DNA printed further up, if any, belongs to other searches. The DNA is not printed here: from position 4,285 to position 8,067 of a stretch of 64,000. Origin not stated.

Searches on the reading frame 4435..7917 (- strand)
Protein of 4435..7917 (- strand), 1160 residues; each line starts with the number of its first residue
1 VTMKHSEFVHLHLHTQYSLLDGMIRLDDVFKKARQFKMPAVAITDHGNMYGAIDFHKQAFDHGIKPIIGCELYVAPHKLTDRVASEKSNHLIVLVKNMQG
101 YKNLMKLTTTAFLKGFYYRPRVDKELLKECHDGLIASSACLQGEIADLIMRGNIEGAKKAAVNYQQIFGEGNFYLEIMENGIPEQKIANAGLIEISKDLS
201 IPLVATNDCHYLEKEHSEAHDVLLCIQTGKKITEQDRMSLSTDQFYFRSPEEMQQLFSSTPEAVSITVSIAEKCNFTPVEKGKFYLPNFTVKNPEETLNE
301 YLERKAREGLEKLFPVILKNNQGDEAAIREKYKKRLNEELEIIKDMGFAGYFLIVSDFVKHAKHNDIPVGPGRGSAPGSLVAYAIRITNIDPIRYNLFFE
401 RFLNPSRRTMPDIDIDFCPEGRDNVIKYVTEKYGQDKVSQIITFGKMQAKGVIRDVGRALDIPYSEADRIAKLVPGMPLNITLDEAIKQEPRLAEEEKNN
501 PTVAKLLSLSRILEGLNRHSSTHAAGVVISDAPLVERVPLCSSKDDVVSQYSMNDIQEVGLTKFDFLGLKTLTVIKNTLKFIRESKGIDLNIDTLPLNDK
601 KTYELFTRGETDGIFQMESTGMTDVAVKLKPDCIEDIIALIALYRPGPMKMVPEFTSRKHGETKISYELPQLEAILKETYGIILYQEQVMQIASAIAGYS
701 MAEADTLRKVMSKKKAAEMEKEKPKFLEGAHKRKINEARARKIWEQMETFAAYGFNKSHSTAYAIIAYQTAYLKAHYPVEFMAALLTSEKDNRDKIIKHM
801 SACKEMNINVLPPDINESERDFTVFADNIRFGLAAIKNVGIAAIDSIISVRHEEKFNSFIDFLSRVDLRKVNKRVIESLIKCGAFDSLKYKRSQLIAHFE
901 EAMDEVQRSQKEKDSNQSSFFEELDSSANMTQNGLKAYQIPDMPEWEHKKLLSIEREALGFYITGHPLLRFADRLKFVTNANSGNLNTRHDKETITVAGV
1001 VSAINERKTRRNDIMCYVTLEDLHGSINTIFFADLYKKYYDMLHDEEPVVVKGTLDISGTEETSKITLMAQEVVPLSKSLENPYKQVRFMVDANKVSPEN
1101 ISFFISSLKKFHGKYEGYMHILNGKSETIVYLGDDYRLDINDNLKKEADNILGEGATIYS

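Call 60: search_protein_families(library=pfam, proteins=[window:4435-7917:-], max_evalue=0.001)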
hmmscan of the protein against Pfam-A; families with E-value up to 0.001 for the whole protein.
window:4435-7917:- (1160 aa): 6 families
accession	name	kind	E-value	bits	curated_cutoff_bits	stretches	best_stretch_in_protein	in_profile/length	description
PF07733.18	DNA_pol3_alpha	-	4.5e-100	335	23.9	1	300-568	1-260/260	Bacterial DNA polymerase III alpha NTPase domain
PF17657.6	DNA_pol3_finger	-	6.4e-65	218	22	1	571-733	1-165/166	Bacterial DNA polymerase III alpha subunit finger domain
PF02811.25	PHP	-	8.6e-58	195.7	26.4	1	10-179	1-163/164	PHP domain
PF14579.12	HHH_6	-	7.9e-31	106.6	25.6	1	807-895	1-90/90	Helix-hairpin-helix motif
PF01336.31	tRNA_anti-codon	-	2.3e-09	37.5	27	1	995-1076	1-75/75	OB-fold nucleic acid binding domain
PF13742.12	tRNA_anti_2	-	0.00071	20.2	27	0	992-1058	19-81/95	OB-fold nucleic acid binding domain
